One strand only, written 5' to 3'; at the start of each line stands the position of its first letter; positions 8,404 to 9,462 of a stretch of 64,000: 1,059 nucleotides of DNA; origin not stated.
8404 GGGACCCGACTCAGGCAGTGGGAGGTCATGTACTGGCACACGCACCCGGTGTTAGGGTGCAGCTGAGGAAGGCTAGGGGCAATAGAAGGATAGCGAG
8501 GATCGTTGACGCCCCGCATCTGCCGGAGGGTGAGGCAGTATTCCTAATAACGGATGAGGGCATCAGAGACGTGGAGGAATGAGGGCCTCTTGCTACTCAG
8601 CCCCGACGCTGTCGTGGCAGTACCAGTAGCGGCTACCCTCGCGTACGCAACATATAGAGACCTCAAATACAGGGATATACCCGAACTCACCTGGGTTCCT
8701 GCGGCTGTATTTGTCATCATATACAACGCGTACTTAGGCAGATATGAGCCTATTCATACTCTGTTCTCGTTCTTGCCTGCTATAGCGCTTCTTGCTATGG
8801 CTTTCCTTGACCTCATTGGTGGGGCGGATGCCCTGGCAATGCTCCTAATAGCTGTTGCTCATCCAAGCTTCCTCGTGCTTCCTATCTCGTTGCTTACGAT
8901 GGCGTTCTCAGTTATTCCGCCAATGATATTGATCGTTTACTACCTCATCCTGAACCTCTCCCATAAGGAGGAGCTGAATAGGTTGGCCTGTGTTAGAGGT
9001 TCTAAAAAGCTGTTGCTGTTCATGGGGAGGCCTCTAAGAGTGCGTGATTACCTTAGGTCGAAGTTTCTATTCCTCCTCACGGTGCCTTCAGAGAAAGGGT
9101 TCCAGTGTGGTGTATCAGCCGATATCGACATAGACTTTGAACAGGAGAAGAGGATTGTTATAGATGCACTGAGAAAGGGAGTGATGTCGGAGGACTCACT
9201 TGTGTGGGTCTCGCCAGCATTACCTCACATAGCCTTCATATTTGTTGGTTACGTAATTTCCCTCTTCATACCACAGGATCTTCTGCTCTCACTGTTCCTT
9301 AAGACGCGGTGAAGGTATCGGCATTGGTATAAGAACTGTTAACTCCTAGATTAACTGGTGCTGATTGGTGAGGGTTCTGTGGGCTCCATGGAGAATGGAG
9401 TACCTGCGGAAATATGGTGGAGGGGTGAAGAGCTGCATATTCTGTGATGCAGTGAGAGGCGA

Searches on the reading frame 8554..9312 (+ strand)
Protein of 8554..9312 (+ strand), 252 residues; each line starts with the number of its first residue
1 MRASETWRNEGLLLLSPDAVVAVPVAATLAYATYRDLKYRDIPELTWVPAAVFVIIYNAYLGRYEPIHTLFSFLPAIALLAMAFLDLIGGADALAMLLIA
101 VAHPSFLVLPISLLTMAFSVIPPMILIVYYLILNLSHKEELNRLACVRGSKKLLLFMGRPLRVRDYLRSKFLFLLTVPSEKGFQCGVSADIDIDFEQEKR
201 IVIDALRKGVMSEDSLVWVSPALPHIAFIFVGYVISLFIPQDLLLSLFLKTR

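Call 60: search_protein_families(library=ncbifam, proteins=[window:8554-9312:+], max_evalue=0.001)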
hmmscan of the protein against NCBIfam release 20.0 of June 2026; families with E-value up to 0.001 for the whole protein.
window:8554-9312:+ (252 aa): 1 family
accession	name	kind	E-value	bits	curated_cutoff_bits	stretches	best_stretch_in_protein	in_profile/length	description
NF040695.1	FlaK_Arch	equivalog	1.9e-08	34.2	330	1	28-249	9-228/230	preflagellin peptidase FlaK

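Call 77: search_protein_families(library=pfam, proteins=[window:8554-9312:+], max_evalue=0.01)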
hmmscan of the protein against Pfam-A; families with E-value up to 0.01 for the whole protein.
window:8554-9312:+ (252 aa): 2 families
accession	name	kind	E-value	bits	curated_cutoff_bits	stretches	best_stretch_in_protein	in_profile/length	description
PF06847.16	Arc_PepC_II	-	2.9e-12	47.4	29.9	1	152-239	3-90/93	Archaeal Peptidase A24 C-terminus Type II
PF01478.23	Peptidase_A24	-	1.2e-07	32.6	26.5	1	26-121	4-101/104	Type IV leader peptidase family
